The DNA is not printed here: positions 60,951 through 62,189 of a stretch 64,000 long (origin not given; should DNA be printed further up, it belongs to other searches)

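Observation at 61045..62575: Low-GC two-gene cassette: an unknown 313-aa protein overlapping a PIN-domain nuclease gene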

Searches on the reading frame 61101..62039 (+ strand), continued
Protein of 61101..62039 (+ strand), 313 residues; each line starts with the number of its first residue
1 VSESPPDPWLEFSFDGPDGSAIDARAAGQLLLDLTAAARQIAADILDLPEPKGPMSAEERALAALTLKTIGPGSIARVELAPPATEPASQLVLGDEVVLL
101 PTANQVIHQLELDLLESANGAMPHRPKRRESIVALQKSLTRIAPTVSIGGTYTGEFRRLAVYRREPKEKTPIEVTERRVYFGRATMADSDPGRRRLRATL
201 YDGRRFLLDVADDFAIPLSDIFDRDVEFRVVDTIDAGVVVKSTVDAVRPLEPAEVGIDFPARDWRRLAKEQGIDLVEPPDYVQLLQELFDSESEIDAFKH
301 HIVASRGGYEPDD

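Call 49: predict_structure(alignment_id=A3)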
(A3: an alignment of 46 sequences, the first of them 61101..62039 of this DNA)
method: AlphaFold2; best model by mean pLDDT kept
length: 313 residues; sequences in the alignment: 46
mean_pLDDT: 85.6   pTM: 0.56
mean pLDDT of the five models: 85.6, 84.2, 83.9, 83.1, 81.5
residues with pLDDT >= 90: 163; 70-90: 117; 50-70: 26; < 50: 7
segments of 3 or more residues with pLDDT < 50: 168-170
pLDDT, mean of each block of 10 residues (from residue 1): 82 84 92 97 96 95 94 84 81 79 96 83 86 95 93 94 59 81 89 90 93 88 94 86 94 78 75 77 79 84 69 42
secondary structure, 60 per line:
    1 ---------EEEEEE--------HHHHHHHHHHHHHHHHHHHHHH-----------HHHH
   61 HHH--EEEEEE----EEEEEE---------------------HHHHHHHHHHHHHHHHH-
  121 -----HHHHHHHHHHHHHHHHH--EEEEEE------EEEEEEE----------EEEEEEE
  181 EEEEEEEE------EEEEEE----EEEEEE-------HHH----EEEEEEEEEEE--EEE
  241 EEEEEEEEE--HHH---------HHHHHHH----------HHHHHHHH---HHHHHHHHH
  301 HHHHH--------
elements in order: E10-15 H24-45 H57-63 E66-71 E76-81 H103-119 H126-142 E145-150 E157-163 E174-188 E195-200 E205-210 E225-235 E238-249 H264-270 H281-288 H292-305

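Call 51: search_protein_families(library=pfam, alignment_id=A3, max_evalue=0.1)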
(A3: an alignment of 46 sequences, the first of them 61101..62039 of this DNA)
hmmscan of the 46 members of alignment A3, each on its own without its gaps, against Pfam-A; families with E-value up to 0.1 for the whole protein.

A. member 1, window:61101-62039:+ (313 aa): 0 families

B. families by the number of members that match (of 46 scanned): 10 families
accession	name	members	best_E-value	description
PF02814.20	UreE_N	3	0.037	UreE urease accessory protein, N-terminal domain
PF19818.4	DUF6301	1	0.017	Family of unknown function (DUF6301)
PF17743.7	DUF5580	1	0.022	Family of unknown function (DUF5580) N-terminal domain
PF04545.22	Sigma70_r4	1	0.041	Sigma-70, region 4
PF14086.11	DUF4266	1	0.042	Domain of unknown function (DUF4266)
PF16911.10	PapA_C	1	0.047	Phthiocerol/phthiodiolone dimycocerosyl transferase C-terminus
PF04760.21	IF2_N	1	0.072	Translation initiation factor IF-2, N-terminal region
PF01003.24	Flavi_capsid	1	0.079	Flavivirus capsid protein C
PF22429.2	HutF_N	1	0.086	Formimidoylglutamate deiminase HutF, N-terminal domain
PF09379.16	FERM_N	1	0.098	FERM N-terminal domain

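Call 52: fold_search(model_id=the predicted structure, library=pdb)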
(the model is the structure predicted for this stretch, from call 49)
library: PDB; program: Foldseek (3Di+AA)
matches with E <= 10: 1204; with E <= 0.001: 0
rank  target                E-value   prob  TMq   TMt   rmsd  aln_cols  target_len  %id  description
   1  1bbw                  2.0e-03  0.99  0.18  0.13  13.8       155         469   15  LYSYL-TRNA SYNTHETASE (LYSS) (released 2000-11-10)
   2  5hgq_B                2.9e-03  1.00  0.20  0.13  13.8       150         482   13  Loa loa Lysyl-tRNA synthetase in complex with Cladosporin. (released 2016-10-26)
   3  8txr_A                4.1e-03  1.00  0.19  0.15   8.2       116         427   14  E. coli ExoVII(H238A) (released 2024-01-31)
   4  9slz_A                4.4e-03  1.00  0.20  0.14  13.2       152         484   18  Structure of Thermus thermophilus lysyl-tRNA synthetase complexed with wild-type E.coli tRNALys(mnm5s2UUU) and sulpham (released 2025-09-17)
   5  5yzx_A                5.2e-03  1.00  0.21  0.14  13.5       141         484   15  Crystal structure of E.coli LysU T146D mutant (released 2018-12-19)
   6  8d0b_C                5.9e-03  0.96  0.18  0.35   8.3       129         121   18  Human CST-DNA polymerase alpha/primase preinitiation complex bound to 4xTEL-foldback template (released 2022-06-22)
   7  8s0v_B                7.4e-03  0.99  0.20  0.13  13.8       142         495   13  Crystal structure of Cryptosporidium parvum - Trypanosoma cruzi mutant lysyl tRNA synthetase in complex with inhibitor (released 2025-03-05)
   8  5l4g_H                7.4e-03  0.95  0.17  0.14  15.7       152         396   13  The human 26S proteasome at 3.9 A (released 2016-09-07)
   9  2oqk                  7.9e-03  1.00  0.17  0.46   8.1        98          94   14  Crystal structure of putative Cryptosporidium parvum translation initiation factor eIF-1A (released 2007-02-13)
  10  6aqh_A                7.9e-03  0.99  0.17  0.11  11.4       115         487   14  Crystal Structure of Lysyl-tRNA Synthetase from Mycobacterium thermoresistibile complexed with L-lysine and Cladospori (released 2017-08-30)
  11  1e1o                  7.9e-03  0.98  0.19  0.13  13.9       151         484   13  lysyl-tRNA Synthetase (LYSU) hexagonal form, complexed with lysine (released 2000-07-28)
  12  9nkg_C                7.9e-03  0.97  0.17  0.14  18.0       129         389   15  Structure of substrate engaged MIDN-bound human 26S proteasome, EB-MIDN (Composite map) (released 2025-05-07)
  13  1zeq                  8.3e-03  1.00  0.20  0.62   5.2        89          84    8  1.5 A Structure of apo-CusF residues 6-88 from Escherichia coli (released 2005-08-02)
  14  9nkj_C                8.8e-03  0.95  0.16  0.13  15.2       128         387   16  Structure of substrates-engaged MIDN-bound human 26S proteasome,ED-MIDN state (Composite map) (released 2025-05-07)
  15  1bbu                  9.4e-03  0.96  0.18  0.13  13.7       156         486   15  LYSYL-TRNA SYNTHETASE (LYSS) COMPLEXED WITH LYSINE (released 2000-11-10)
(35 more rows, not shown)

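Call 64: find_related_loci(query=A5, collection=metagenome_contigs, flank=3000)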
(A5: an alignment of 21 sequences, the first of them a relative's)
Query A5 (317 aa) in metagenome_contigs; peptide patterns used: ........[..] (x = any residue, [..] = any of these).
113 stretches matched a pattern; 29 encode a relative of the query (tblastn E <= 1e-3); 29 distinct loci.
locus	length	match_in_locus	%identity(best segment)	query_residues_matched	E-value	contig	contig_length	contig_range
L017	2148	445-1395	99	1-317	0e+0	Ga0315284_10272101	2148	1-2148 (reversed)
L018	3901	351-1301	93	1-317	0e+0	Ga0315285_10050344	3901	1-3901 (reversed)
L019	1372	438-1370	94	1-311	0e+0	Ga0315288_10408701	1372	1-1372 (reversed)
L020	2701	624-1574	93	1-317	0e+0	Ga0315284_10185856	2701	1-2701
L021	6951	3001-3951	81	1-317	1e-165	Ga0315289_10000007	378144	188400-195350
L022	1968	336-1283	77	1-316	5e-167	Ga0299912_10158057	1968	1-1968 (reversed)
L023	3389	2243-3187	57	1-315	3e-121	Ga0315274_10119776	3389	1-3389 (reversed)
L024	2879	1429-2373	57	1-315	2e-122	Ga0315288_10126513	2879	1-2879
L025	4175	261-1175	60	7-316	3e-117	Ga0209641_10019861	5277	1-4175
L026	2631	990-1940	60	1-317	8e-120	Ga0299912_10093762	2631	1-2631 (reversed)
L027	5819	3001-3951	59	1-317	5e-114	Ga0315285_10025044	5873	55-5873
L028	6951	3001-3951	58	1-317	1e-113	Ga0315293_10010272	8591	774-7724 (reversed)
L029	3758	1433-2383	58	1-317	1e-115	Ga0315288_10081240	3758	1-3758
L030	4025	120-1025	59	10-316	3e-113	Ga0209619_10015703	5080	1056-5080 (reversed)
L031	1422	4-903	61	18-317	5e-119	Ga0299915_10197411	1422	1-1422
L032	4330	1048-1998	59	1-317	2e-106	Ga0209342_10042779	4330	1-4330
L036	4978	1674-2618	49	5-317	8e-90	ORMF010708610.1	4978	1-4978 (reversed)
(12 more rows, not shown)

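Call 65: find_related_loci(query=A5, collection=viral_contigs, flank=3000)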
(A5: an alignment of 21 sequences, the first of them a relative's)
Query A5 (317 aa) in viral_contigs; peptide patterns used: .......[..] (x = any residue, [..] = any of these).
34 stretches matched a pattern, but none encodes a relative of the query by tblastn (E <= 1e-3).

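Call 67: fold_search(model_id=the predicted structure, library=viral)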
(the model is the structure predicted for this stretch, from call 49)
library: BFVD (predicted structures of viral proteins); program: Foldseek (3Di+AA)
matches with E <= 10: 889; with E <= 0.001: 3
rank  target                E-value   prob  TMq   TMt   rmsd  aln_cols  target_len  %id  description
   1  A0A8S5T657            1.7e-07  1.00  0.27  0.31  17.2       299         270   10  Uncharacterized protein [Myoviridae sp. ctLIM9]
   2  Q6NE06                4.2e-05  1.00  0.30  0.26  15.8       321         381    8  Uncharacterized protein [Leptospira phage LE1]
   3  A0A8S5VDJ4            9.4e-04  1.00  0.18  0.40   8.7        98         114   16  Outer membrane protein assembly factor [Siphoviridae sp. ctGa111]
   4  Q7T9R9                1.4e-03  0.99  0.20  0.18  20.5       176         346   12  Lef-3 [Adoxophyes orana granulovirus]
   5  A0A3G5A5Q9            1.6e-03  0.99  0.17  0.32  18.9       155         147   14  Uncharacterized protein [Hyperionvirus sp.]
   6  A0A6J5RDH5            1.7e-03  0.77  0.16  0.14  19.1       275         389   10  Uncharacterized protein [uncultured Caudovirales phage]
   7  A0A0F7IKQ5            1.8e-03  0.57  0.18  0.18  19.7       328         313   12  DNA ligase [Delftia phage IME-DE1]
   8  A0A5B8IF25            1.9e-03  0.85  0.16  0.05  26.2       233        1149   11  Uncharacterized protein [Mimiviridae sp. ChoanoV1]
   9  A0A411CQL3            2.1e-03  0.94  0.16  0.18  16.8       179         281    9  SsDNA binding protein [Arthrobacter phage Sonali]
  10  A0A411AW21            2.1e-03  0.82  0.19  0.23  17.7       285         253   10  Uncharacterized protein [Pantoea phage vB_PagM_LIET2]
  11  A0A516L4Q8            2.4e-03  1.00  0.20  0.29  14.9       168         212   14  (no name in the UniProt tables at hand)
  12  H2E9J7                2.5e-03  1.00  0.19  0.15   3.7        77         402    6  ATP-dependent RecD2 DNA helicase-like helix-hairpin-helix domain-containing protein [Megavirus courdo7]
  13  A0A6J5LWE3            2.5e-03  0.72  0.16  0.22  20.8       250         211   12  Uncharacterized protein [uncultured Caudovirales phage]
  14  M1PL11                2.7e-03  0.93  0.17  0.21  19.0       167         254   12  (no name in the UniProt tables at hand)
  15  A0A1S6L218            3.4e-03  0.98  0.18  0.21  13.5       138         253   12  (no name in the UniProt tables at hand)
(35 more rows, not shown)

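Call 78: find_encoding_contigs(protein=P0001, flank=3000, max_places=2)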
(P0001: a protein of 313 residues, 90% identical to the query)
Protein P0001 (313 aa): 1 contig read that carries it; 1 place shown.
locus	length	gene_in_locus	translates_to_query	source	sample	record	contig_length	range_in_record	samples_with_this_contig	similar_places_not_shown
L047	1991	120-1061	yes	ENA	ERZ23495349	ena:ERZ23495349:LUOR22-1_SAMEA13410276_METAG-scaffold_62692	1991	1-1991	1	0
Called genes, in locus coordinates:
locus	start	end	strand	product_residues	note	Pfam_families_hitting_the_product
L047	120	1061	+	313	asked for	-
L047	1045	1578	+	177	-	-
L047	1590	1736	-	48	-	-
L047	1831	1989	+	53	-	?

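Call 80: search_protein_families(library=phrogs, proteins=[window:61101-62039:+, P0035, P0039], max_evalue=0.1)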
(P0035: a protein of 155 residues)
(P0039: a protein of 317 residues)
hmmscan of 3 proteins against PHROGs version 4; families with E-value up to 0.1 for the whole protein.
window:61101-62039:+ (313 aa): 0 families

P0035 (155 aa): 0 families

P0039 (317 aa): 0 families

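Call 81: search_protein_families(library=padloc, alignment_id=A3, max_evalue=0.01)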
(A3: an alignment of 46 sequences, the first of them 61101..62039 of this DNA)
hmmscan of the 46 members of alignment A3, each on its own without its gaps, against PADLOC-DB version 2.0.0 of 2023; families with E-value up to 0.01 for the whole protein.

A. member 1, window:61101-62039:+ (313 aa): 1 family
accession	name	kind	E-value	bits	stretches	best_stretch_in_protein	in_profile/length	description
PDLC03913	NsnC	-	0.0081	14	0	96-201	107-208/217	-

B. families by the number of members that match (of 46 scanned): 1 family
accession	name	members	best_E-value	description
PDLC03913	NsnC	2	0.003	-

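Call 84: search_protein_families(library=pfam, proteins=[L010:3402-3746:-, L010:5598-7067:-, L012:3001-3876:-, L012:5423-5944:-, L013:912-3362:+, L013:5620-6534:+, L014:2771-3577:-, L014:5856-6701:-, L015:2659-3891:+, L015:5434-6045:-], max_evalue=0.001)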
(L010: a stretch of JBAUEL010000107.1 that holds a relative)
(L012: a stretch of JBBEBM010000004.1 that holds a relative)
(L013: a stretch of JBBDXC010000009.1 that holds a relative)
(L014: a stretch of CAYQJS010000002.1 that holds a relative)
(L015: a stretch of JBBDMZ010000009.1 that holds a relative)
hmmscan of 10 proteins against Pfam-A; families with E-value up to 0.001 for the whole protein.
L010:3402-3746:- (115 aa): 1 family
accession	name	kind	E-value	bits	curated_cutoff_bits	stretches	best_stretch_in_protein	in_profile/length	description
PF01638.23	HxlR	-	2.2e-25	88.8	20.8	1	24-110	1-87/91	HxlR-like helix-turn-helix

L010:5598-7067:- (490 aa): 10 families
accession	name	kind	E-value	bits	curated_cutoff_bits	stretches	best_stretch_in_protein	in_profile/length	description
PF14691.11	Fer4_20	-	1.8e-34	118.3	25.8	1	37-145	1-110/113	Dihydroprymidine dehydrogenase domain II, 4Fe-4S cluster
PF07992.20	Pyr_redox_2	-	4.8e-28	98.8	26.1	1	161-472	2-291/291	Pyridine nucleotide-disulphide oxidoreductase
PF00070.33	Pyr_redox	-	1.4e-10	41.9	22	1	306-379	2-78/82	Pyridine nucleotide-disulphide oxidoreductase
PF13450.12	NAD_binding_8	-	7.8e-08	32.9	21.9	1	164-197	1-34/68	NAD(P)-binding Rossmann-like domain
PF13738.12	Pyr_redox_3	-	3.1e-07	30.4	30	0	303-454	164-303/305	Pyridine nucleotide-disulphide oxidoreductase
PF01266.30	DAO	-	2.9e-06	27.5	27.9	1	161-195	1-35/353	FAD dependent oxidoreductase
PF13241.12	NAD_binding_7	-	1.3e-05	26.1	22.1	0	304-377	8-76/104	Putative NAD(P)-binding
PF01262.27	AlaDh_PNT_C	-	0.00045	20.2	23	0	305-332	30-57/214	Alanine dehydrogenase/PNT, C-terminal domain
PF03486.20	HI0933_like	-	0.00054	19.9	50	1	161-195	2-36/244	HI0933-like protein Rossmann domain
PF01494.25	FAD_binding_3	-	0.00079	19.2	22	0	162-191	4-33/349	FAD binding domain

L012:3001-3876:- (292 aa): 2 families
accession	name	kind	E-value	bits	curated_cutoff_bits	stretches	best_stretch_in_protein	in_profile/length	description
PF00941.27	FAD_binding_5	-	1.7e-46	158.6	27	1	3-173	2-169/170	FAD binding domain in molybdopterin dehydrogenase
PF03450.22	CO_deh_flav_C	-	2.1e-29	102.1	25.5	1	185-281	5-99/102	CO dehydrogenase flavoprotein C-terminal domain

L012:5423-5944:- (174 aa): 5 families
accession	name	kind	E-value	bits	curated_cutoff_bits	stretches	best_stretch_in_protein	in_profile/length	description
PF08020.16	DUF1706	-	1.6e-18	67.6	24.2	1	9-163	4-158/166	Protein of unknown function (DUF1706)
PF11716.13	MDMPI_N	-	1.8e-14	55.1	24.2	1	20-126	2-104/140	Mycothiol maleylpyruvate isomerase N-terminal domain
PF12867.12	DinB_2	-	2.7e-13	50.9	24.8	1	19-160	2-126/128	DinB superfamily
PF04978.18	MST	-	3.3e-06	28.1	27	1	15-162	2-136/149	Mycothiol-S-transferase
PF05163.17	DinB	-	5.2e-05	23.7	23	1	14-118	7-92/165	DinB family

L013:912-3362:+ (817 aa): 4 families
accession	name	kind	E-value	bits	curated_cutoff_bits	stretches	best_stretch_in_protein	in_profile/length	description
PF13654.12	AAA_32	-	8.4e-42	142.8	21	1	320-450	2-132/133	LonB-like, AAA domain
PF20436.4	LonB_AAA-LID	-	1.1e-22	80.3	22.4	1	480-544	2-65/65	Archaeal LonB, AAA+ ATPase LID domain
PF20437.3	LonC_helical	-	2.3e-09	37.5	24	1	86-117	1-32/34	Lon-like LonC helical domain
PF05362.19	Lon_C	-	2e-08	34.5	21.1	1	654-757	108-200/205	Lon protease (S16) C-terminal proteolytic domain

L013:5620-6534:+ (305 aa): 1 family
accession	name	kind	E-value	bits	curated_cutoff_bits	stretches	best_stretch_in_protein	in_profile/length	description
PF01483.27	P_proprotein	-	1.8e-05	25.2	21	0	183-210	52-79/86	Proprotein convertase P-domain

L014:2771-3577:- (269 aa): 3 families
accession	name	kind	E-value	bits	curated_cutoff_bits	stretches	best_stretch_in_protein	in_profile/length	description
PF13561.12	adh_short_C2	-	6.3e-54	183.5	27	1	21-265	5-236/236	Enoyl-(Acyl carrier protein) reductase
PF00106.31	adh_short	-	2.1e-46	158.3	26.6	1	14-201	2-182/195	short chain dehydrogenase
PF08659.16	KR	-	6.9e-07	29.8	22.6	1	16-117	4-109/180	KR domain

L014:5856-6701:- (282 aa): 0 families

L015:2659-3891:+ (411 aa): 0 families

L015:5434-6045:- (204 aa): 0 families
